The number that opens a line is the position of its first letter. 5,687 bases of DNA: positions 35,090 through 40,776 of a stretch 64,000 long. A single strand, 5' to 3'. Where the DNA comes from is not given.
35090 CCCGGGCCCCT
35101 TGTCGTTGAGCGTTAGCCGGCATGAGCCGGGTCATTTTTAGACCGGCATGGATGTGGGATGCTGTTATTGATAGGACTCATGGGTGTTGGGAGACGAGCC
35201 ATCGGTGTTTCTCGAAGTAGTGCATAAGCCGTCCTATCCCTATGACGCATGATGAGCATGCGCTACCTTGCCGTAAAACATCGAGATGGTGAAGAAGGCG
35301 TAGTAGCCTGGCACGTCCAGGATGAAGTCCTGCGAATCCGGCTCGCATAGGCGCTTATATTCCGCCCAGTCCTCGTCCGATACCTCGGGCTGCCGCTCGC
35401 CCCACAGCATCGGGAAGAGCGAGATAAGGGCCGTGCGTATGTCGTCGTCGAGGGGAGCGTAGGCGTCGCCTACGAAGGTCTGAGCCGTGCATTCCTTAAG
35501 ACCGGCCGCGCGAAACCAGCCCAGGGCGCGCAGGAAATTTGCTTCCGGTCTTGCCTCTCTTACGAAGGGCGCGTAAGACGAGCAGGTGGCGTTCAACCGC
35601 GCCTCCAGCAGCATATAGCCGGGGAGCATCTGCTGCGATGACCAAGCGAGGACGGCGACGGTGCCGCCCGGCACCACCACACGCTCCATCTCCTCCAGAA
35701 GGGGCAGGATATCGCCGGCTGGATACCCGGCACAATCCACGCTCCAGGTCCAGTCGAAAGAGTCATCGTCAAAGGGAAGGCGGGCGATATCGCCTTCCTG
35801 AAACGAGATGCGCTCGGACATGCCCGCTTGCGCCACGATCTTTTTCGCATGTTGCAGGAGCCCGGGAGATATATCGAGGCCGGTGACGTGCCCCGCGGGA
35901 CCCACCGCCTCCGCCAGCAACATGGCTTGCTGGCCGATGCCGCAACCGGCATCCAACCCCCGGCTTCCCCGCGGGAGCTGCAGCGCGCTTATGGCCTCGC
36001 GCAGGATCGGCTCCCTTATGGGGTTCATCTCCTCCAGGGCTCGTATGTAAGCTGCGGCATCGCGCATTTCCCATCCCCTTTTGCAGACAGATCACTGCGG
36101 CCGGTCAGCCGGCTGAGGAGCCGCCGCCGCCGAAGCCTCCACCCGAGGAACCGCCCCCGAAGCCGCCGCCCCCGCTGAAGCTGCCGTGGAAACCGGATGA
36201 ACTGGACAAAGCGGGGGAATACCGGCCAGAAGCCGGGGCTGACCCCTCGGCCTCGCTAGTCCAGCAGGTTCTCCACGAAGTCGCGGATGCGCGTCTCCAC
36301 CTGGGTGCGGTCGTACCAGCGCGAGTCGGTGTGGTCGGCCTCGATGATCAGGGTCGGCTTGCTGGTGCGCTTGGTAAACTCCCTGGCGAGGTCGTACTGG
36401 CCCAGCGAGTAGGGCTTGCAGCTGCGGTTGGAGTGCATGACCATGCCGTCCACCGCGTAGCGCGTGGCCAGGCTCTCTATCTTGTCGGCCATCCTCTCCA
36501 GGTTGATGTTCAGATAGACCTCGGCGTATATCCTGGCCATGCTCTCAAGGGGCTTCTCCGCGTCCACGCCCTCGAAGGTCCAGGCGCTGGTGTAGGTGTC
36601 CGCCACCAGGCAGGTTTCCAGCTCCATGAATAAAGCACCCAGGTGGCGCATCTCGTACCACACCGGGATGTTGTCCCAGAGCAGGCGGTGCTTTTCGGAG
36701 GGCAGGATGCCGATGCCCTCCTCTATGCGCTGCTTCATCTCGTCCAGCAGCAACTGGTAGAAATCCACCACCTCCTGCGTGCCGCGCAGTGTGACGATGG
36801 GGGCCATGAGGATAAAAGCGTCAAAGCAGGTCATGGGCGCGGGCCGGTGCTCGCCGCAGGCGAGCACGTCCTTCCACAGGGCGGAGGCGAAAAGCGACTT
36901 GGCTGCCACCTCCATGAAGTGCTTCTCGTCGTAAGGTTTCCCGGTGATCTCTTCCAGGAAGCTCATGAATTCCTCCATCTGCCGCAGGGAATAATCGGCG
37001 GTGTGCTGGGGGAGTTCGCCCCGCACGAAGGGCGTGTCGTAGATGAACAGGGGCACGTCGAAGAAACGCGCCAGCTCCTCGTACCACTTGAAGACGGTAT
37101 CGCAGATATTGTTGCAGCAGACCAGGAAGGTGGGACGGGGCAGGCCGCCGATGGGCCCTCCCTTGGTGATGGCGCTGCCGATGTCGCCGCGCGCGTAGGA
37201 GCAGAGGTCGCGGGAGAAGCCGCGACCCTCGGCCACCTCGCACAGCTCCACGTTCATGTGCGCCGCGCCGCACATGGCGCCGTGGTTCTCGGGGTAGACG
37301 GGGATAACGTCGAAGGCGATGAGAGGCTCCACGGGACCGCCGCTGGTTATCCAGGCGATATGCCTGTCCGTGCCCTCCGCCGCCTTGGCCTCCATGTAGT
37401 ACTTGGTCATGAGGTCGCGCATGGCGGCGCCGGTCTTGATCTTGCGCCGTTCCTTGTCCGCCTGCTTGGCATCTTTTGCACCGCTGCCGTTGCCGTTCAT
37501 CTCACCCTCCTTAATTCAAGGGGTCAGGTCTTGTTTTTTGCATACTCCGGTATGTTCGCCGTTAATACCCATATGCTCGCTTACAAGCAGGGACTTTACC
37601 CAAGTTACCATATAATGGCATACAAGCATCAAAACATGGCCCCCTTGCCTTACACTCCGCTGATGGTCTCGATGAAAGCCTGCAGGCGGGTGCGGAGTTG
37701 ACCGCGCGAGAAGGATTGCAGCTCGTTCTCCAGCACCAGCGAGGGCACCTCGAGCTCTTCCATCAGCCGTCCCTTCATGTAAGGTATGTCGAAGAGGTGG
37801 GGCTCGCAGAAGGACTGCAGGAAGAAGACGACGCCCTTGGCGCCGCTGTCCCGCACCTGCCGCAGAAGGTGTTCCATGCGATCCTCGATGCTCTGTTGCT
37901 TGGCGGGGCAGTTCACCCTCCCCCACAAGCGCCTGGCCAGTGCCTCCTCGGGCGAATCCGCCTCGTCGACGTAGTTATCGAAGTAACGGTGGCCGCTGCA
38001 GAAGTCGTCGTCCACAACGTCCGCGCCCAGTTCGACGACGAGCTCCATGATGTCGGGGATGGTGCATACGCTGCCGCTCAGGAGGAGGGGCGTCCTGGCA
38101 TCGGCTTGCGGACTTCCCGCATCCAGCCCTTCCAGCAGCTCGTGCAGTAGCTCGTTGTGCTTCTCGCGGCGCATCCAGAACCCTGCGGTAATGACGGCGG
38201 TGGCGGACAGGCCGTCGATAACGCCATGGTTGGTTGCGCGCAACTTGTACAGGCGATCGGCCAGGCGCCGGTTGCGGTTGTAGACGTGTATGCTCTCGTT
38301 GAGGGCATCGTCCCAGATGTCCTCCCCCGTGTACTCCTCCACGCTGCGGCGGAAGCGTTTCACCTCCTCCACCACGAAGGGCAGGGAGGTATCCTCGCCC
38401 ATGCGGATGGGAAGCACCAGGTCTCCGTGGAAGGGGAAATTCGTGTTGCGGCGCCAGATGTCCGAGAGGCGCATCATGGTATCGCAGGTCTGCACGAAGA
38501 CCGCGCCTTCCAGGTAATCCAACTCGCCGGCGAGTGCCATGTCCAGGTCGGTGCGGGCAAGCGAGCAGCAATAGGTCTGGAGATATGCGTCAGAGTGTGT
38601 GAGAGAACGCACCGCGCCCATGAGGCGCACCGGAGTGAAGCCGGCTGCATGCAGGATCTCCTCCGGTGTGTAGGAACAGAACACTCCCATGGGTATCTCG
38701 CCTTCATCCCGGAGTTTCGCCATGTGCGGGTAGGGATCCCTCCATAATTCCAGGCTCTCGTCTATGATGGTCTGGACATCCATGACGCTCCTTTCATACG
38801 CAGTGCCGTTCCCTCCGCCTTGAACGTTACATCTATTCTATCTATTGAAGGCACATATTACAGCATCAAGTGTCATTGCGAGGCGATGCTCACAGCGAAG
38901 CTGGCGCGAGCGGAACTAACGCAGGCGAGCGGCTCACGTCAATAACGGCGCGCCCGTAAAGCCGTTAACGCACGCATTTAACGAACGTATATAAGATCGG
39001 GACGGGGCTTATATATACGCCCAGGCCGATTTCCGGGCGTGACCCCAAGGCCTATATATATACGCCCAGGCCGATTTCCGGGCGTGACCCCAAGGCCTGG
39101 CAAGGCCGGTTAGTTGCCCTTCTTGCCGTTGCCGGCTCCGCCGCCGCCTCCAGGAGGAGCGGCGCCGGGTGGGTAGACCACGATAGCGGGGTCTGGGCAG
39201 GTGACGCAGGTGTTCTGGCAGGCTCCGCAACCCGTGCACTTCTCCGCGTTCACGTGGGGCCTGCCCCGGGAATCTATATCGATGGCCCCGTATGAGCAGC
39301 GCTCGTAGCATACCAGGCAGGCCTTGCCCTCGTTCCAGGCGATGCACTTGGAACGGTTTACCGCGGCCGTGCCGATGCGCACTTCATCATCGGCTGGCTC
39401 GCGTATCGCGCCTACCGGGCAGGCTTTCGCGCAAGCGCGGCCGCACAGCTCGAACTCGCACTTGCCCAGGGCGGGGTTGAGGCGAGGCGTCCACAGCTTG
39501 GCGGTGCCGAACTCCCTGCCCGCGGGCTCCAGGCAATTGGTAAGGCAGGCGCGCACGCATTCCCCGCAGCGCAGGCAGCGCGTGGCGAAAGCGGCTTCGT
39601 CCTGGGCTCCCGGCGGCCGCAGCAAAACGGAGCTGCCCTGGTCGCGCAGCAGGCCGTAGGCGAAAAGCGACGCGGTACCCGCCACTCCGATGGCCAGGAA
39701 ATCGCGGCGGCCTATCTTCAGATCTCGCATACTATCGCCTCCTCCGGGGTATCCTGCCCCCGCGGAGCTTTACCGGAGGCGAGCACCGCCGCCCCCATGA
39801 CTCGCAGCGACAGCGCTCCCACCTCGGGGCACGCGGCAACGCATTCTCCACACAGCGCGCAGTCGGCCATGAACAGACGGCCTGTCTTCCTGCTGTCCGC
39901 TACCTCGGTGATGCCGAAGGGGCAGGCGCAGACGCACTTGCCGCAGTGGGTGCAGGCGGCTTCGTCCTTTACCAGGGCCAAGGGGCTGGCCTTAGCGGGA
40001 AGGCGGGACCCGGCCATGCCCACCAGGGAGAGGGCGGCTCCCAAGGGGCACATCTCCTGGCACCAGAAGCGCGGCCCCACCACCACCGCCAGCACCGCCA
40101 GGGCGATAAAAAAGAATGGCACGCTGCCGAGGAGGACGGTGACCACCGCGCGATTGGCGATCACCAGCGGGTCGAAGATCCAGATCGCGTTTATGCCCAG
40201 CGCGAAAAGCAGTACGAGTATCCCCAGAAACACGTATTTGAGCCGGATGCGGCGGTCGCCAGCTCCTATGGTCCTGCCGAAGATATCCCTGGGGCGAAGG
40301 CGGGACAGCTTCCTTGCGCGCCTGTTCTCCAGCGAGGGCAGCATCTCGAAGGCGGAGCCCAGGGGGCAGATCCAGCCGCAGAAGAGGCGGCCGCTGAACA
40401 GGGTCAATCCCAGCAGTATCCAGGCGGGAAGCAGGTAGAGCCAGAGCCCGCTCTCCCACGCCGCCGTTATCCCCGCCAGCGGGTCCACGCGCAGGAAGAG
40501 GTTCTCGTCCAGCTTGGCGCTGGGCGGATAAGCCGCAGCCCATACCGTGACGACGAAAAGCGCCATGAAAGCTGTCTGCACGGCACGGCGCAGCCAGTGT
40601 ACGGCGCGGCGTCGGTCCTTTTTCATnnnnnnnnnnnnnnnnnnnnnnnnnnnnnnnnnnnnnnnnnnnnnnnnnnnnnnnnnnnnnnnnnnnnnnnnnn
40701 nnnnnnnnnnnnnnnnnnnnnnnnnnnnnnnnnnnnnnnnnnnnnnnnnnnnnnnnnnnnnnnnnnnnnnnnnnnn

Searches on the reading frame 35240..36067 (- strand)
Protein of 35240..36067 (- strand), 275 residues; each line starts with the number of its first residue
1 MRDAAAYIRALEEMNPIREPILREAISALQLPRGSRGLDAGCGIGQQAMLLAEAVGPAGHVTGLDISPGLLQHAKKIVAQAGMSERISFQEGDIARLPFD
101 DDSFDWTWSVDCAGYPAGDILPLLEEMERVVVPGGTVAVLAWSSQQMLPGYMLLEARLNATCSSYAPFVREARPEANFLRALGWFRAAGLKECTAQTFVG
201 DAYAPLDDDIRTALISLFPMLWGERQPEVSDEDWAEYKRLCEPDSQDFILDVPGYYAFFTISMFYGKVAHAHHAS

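Call 38: search_protein_families(library=ncbifam, proteins=[window:35240-36067:-], max_evalue=0.00001)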
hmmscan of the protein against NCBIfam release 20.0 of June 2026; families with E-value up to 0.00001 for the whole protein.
window:35240-36067:- (275 aa): 27 families (the best 25 are shown)
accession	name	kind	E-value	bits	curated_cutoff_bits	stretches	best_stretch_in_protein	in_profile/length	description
TIGR02752.1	MenG_heptapren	equivalog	1.5e-21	77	419.85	1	24-151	36-160/231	demethylmenaquinone methyltransferase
NF001243.0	PRK00216.1-4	equivalog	1.8e-21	76.6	235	1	24-151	38-162/237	demethylmenaquinone methyltransferase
NF008823.0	PRK11873.1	subfamily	3.9e-18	65.9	263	1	30-166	74-208/272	arsenite methyltransferase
NF001244.0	PRK00216.1-5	equivalog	1.5e-17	63.7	216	1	23-161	38-175/236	bifunctional demethylmenaquinone methyltransferase/2-methoxy-6-polyprenyl-1,4-benzoquinol methylase UbiE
TIGR01934.1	MenG_MenH_UbiE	subfamily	4.4e-15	55.6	158.35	1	24-148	30-150/223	ubiquinone/menaquinone biosynthesis methyltransferase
NF041537.1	ArsM_AhpD_UU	exception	5.2e-15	55.1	510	1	30-139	73-180/345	arsenite methyltransferase/AhpD domain selenoprotein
NF052510.1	methyltran_MpqE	exception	7.1e-15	55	335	1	23-144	36-156/234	methyl-plastoquinone biosynthesis methyltransferase MpqE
NF047649.1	MTase_UXPK_star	exception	1.1e-14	54.1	460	1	31-139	75-181/283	methyltransferase/UXPK-star double selenoprotein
NF041536.1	ArsM_DUF2284_UU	exception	7.7e-14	50.9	575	1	30-180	73-215/459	arsenite methyltransferase/DUF2284 domain selenoprotein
NF007610.0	PRK10258.1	equivalog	3.7e-13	49.4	342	1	35-141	44-140/251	malonyl-ACP O-methyltransferase BioC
NF045667.1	MTase_DVU1556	equivalog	6e-13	48.7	155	1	22-139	11-119/213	DVU_1556 family methyltransferase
NF001242.0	PRK00216.1-3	equivalog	3.2e-12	46.4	351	1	26-146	61-182/258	bifunctional demethylmenaquinone methyltransferase/2-methoxy-6-polyprenyl-1,4-benzoquinol methylase UbiE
NF043040.1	corrin_prot_MT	hypoth_equivalog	1.2e-11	44.4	180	1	23-139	31-147/216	corrinoid protein-associated methyltransferase CpaM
NF001240.0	PRK00216.1-1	equivalog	1.8e-11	43.6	378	1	26-145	56-174/251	bifunctional demethylmenaquinone methyltransferase/2-methoxy-6-polyprenyl-1,4-benzoquinol methylase UbiE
TIGR02021.1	BchM-ChlM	equivalog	7e-11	41.9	158.9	1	18-127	37-143/218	magnesium protoporphyrin IX methyltransferase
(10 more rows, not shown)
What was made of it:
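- The methyltransferase, and a second one at 35240-36067, resemble UbiE/MenG at 46-77 bits (call 38).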

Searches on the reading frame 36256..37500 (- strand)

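Call 38: search_protein_families(library=ncbifam, proteins=[window:36256-37500:-], max_evalue=0.00001)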
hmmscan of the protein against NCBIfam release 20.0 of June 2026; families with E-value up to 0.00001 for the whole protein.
window:36256-37500:- (414 aa): 4 families
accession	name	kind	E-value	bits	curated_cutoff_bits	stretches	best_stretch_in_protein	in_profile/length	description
NF052455.1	HyiscapDhHadB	equivalog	1e-89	301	750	1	22-410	3-392/398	(R)-2-hydroxyisocaproyl-CoA dehydratase subunit alpha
TIGR02260.1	benz_CoA_red_B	equivalog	9.2e-49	166.2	486.55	1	32-408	17-409/413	benzoyl-CoA reductase subunit B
TIGR03191.1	benz_CoA_bzdO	equivalog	1.5e-32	113.4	448.6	1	28-412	13-423/430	benzoyl-CoA reductase, bzd-type, subunit O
NF040772.1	double_cubane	equivalog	4.2e-24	85.3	350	1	75-412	44-372/372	double-cubane-cluster-containing anaerobic reductase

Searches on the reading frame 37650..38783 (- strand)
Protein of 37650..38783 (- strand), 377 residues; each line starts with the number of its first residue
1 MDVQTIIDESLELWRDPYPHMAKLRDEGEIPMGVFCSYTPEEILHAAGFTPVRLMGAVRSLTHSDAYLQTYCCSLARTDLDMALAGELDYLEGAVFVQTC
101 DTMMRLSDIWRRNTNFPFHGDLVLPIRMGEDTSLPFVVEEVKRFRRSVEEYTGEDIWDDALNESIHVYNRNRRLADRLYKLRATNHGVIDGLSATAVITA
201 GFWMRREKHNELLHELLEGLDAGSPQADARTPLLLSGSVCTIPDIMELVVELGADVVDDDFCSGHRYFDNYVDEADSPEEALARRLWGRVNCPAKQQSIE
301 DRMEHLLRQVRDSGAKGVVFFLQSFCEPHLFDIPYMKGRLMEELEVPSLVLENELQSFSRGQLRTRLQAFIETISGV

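Call 4: search_protein_families(library=pfam, proteins=[window:37650-38783:-], max_evalue=0.01)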
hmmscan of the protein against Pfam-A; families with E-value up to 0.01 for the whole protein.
window:37650-38783:- (377 aa): 1 family
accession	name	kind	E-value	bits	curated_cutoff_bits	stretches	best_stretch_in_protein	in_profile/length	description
PF06050.19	HGD-D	-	1.1e-80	272.2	28.4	1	36-374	1-342/342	2-hydroxyglutaryl-CoA dehydratase, D-component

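Call 37: find_encoding_contigs(protein=window:37650-38783:-, flank=10000, max_places=1)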
Protein window:37650-38783:- (377 aa): 9 contigs read that carry it; 1 place shown.
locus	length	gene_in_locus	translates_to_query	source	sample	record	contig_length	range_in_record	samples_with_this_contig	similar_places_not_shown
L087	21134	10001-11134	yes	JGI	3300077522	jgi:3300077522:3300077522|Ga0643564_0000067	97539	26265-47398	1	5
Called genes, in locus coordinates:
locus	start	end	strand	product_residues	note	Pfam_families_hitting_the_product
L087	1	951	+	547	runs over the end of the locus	PF01565:FAD_binding_4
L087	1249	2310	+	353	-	PF00890:FAD_binding_2 (weak), PF01266:DAO (faint), PF13450:NAD_binding_8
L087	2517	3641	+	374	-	PF01266:DAO (faint), PF12831:FAD_oxidored (weak), PF13450:NAD_binding_8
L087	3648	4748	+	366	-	PF00890:FAD_binding_2, PF01134:GIDA (weak), PF01266:DAO (weak), PF12831:FAD_oxidored, PF13450:NAD_binding_8, PF01593:Amino_oxidase (weak)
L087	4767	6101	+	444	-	PF00890:FAD_binding_2 (weak), PF01266:DAO (weak), PF01494:FAD_binding_3 (weak), PF01593:Amino_oxidase, PF01946:Thi4 (weak), PF03486:HI0933_like (faint), PF07992:Pyr_redox_2 (weak), PF13450:NAD_binding_8, +1 more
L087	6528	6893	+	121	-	PF00072:Response_reg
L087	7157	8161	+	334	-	PF04015:DUF362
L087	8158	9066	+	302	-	PF12801:Fer4_5, PF00037:Fer4 (faint), PF13183:Fer4_8 (faint), PF12801:Fer4_5 (weak), PF12837:Fer4_6 (faint), PF13237:Fer4_10, PF12838:Fer4_7 (weak), PF13187:Fer4_9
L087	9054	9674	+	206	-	PF13187:Fer4_9 (faint), PF13237:Fer4_10 (faint), PF00037:Fer4 (faint), PF12837:Fer4_6 (faint), PF12838:Fer4_7 (weak), PF13484:Fer4_16 (faint), PF14697:Fer4_21 (faint), PF12838:Fer4_7 (weak)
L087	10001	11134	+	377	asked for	PF06050:HGD-D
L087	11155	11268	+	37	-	-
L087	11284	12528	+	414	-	PF06050:HGD-D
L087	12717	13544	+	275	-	PF01135:PCMT (weak), PF01209:Ubie_methyltran, PF13847:Methyltransf_31, PF08241:Methyltransf_11, PF08242:Methyltransf_12, PF13649:Methyltransf_25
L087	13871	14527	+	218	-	PF00583:Acetyltransf_1, PF13508:Acetyltransf_7, PF13673:Acetyltransf_10 (weak)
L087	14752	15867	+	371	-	PF00933:Glyco_hydro_3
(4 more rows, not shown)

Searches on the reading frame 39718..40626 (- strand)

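Call 4: search_protein_families(library=pfam, proteins=[window:39718-40626:-], max_evalue=0.01)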
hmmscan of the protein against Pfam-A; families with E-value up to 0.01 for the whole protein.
window:39718-40626:- (302 aa): 11 families
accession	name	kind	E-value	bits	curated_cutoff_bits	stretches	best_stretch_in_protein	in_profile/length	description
PF12801.12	Fer4_5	-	1.4e-13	51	22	2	65-96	6-37/48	4Fe-4S binding domain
PF13237.11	Fer4_10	-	2.7e-09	37.2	25.5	1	218-267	2-53/53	4Fe-4S dicluster domain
PF13187.11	Fer4_9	-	1.9e-07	31.4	27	1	224-270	1-50/52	4Fe-4S dicluster domain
PF12837.12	Fer4_6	-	5e-07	29.8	25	2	221-239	5-23/24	4Fe-4S binding domain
PF12838.12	Fer4_7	-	5.9e-07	30.3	27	1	225-267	2-49/52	4Fe-4S dicluster domain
PF00037.32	Fer4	-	5.4e-06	26.4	21.1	1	219-238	2-21/24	4Fe-4S binding domain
PF13183.11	Fer4_8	-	1e-05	26.4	27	0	189-239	11-68/68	4Fe-4S dicluster domain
PF13746.11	Fer4_18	-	4.8e-05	24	27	1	219-269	55-98/114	4Fe-4S dicluster domain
PF14697.11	Fer4_21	-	0.00011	22.7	35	1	221-272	4-57/59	4Fe-4S dicluster domain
PF13484.11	Fer4_16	-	0.00087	20.5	30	0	256-272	2-17/66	4Fe-4S double cluster binding domain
PF12800.12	Fer4_4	-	0.0025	18.5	24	0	255-267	3-15/17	4Fe-4S binding domain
